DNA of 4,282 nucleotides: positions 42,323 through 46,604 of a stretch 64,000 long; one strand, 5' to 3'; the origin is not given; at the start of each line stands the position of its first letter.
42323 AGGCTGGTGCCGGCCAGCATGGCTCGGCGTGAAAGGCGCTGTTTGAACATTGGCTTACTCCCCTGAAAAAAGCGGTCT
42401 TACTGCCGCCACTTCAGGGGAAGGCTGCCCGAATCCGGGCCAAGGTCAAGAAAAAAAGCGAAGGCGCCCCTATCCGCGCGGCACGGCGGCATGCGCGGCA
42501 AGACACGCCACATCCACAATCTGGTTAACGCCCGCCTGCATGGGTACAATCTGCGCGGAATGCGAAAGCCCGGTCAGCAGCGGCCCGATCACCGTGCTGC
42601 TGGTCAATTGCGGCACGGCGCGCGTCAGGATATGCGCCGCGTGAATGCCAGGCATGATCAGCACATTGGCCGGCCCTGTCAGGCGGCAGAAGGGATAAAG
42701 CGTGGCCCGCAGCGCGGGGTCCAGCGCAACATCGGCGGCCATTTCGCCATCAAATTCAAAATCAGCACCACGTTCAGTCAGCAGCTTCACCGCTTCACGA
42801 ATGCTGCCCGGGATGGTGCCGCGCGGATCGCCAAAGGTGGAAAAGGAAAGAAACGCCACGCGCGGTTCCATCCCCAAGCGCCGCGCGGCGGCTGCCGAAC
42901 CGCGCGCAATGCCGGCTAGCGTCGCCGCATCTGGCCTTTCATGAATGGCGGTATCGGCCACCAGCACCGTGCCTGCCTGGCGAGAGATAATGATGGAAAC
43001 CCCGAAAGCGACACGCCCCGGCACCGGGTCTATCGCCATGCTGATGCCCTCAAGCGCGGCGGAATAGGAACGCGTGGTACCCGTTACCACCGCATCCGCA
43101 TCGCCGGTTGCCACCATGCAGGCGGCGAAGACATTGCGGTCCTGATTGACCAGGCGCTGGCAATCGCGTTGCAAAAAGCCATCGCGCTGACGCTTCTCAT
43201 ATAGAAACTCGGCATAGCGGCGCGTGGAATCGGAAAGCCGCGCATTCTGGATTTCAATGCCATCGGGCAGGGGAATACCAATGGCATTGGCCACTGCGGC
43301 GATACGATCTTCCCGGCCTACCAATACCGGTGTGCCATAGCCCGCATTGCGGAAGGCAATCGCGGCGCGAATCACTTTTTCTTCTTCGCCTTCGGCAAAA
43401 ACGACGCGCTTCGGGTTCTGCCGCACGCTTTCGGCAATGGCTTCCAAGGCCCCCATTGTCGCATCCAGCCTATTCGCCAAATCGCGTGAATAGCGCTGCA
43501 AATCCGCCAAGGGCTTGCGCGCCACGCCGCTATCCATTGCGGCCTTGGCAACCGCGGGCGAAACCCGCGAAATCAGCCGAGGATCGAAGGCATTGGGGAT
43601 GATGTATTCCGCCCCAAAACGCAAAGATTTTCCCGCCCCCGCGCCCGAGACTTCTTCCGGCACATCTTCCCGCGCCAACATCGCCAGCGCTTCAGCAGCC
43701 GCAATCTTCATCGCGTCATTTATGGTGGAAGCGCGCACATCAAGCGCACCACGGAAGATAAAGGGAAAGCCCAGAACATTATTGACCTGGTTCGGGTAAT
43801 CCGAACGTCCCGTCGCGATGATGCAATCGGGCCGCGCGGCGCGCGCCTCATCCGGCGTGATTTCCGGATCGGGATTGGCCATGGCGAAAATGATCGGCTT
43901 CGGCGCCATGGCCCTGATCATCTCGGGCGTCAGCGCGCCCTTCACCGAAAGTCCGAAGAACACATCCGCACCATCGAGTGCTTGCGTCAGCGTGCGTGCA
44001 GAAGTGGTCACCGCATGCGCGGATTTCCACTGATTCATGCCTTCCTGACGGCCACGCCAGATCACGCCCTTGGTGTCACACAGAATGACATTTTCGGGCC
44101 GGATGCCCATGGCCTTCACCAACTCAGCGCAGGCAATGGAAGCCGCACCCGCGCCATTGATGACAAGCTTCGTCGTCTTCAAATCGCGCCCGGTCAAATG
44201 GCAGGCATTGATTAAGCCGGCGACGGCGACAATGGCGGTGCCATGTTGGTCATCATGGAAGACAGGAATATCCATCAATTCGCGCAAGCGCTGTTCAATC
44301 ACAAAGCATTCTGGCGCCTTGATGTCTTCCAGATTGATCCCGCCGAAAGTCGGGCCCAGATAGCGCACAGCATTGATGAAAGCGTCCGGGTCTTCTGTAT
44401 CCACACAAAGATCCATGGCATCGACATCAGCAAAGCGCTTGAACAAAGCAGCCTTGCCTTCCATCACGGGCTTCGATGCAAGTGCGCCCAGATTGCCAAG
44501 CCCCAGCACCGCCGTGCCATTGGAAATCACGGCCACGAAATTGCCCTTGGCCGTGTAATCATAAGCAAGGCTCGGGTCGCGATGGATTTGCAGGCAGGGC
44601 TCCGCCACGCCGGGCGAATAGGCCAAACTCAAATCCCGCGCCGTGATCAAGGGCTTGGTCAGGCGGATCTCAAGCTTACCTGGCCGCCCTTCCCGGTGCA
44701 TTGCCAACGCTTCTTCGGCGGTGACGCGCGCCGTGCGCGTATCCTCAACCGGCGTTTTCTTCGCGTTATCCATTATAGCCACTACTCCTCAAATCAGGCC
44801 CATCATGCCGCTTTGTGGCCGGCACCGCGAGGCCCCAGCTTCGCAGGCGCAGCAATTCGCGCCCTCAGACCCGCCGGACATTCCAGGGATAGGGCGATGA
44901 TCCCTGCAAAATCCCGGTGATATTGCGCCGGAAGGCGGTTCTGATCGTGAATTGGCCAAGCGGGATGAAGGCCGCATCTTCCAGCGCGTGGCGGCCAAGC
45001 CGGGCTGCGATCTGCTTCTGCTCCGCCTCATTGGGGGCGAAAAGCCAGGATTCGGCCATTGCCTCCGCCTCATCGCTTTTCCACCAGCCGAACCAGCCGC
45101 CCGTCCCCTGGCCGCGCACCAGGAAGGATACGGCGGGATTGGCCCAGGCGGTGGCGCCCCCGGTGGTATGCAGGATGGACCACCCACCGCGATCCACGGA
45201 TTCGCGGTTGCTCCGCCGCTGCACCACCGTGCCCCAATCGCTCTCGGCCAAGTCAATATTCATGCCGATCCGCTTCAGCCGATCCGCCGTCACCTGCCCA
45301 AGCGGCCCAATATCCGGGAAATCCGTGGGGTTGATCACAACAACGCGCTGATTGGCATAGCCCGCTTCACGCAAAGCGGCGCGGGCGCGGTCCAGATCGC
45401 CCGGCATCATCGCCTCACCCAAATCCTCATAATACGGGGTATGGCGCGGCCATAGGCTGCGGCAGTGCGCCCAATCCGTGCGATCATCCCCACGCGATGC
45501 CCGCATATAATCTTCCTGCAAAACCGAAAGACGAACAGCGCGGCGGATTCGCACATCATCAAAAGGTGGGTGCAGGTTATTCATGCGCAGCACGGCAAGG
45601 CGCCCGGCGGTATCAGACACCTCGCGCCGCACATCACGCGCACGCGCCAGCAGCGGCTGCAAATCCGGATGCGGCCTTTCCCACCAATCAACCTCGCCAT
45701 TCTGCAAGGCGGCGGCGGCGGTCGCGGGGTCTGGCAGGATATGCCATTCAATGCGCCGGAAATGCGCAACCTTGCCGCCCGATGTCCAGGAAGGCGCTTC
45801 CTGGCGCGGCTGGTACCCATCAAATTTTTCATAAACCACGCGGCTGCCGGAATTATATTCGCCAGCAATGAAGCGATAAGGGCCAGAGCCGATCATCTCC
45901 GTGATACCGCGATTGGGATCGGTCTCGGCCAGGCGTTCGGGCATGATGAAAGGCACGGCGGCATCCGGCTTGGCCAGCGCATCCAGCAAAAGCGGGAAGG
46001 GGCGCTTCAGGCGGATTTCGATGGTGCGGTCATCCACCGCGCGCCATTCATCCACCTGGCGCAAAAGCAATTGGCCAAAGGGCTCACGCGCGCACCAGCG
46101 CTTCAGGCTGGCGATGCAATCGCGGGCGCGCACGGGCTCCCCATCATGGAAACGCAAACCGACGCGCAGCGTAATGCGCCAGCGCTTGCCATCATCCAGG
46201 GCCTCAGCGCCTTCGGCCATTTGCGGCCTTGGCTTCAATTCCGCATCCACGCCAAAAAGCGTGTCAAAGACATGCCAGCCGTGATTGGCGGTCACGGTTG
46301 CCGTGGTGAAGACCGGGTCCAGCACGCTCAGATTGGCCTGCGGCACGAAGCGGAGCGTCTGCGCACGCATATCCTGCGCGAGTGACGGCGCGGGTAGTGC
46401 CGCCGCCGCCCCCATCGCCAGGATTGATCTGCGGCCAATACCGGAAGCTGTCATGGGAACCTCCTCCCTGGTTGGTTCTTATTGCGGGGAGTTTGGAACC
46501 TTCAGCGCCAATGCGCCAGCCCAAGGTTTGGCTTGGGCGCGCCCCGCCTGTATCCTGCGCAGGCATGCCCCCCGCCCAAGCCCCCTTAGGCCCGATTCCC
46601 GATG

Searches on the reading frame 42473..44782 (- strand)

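Call 72: search_protein_families(library=pfam, proteins=[window:42473-44782:-], max_evalue=0.0001)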
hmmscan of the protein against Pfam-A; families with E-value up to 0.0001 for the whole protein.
window:42473-44782:- (770 aa): 3 families
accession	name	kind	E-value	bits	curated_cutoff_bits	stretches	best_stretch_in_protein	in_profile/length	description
PF01515.24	PTA_PTB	-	1.4e-79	268.2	24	1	446-763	3-319/319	Phosphate acetyl/butaryl transferase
PF00390.24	malic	-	1.2e-28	100.6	23.1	1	35-167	2-182/182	Malic enzyme, N-terminal domain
PF03949.21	Malic_M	-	1.1e-21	77.7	23.5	1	181-376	3-231/258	Malic enzyme, NAD binding domain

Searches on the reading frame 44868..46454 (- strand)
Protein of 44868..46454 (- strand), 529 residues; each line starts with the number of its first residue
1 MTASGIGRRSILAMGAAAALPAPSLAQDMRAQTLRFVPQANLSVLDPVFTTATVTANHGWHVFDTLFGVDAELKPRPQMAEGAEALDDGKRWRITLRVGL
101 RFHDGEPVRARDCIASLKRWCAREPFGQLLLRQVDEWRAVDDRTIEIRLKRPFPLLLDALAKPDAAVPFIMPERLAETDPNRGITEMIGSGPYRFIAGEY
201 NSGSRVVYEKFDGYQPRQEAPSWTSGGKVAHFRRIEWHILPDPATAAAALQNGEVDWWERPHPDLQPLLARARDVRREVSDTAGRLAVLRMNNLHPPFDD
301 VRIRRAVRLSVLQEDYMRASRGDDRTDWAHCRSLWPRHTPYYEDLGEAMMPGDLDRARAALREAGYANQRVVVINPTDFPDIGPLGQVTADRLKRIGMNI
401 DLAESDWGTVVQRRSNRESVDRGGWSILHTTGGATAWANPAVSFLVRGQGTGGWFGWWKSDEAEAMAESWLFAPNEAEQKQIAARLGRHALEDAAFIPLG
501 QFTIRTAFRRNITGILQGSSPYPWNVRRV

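Call 72: search_protein_families(library=pfam, proteins=[window:44868-46454:-], max_evalue=0.0001)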
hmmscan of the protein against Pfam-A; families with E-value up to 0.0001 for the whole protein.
window:44868-46454:- (529 aa): 1 family
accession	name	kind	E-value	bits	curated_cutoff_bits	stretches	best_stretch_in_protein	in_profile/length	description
PF00496.27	SBP_bac_5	-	5.1e-60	204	32.4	1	74-428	1-342/368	Bacterial extracellular solute-binding proteins, family 5 Middle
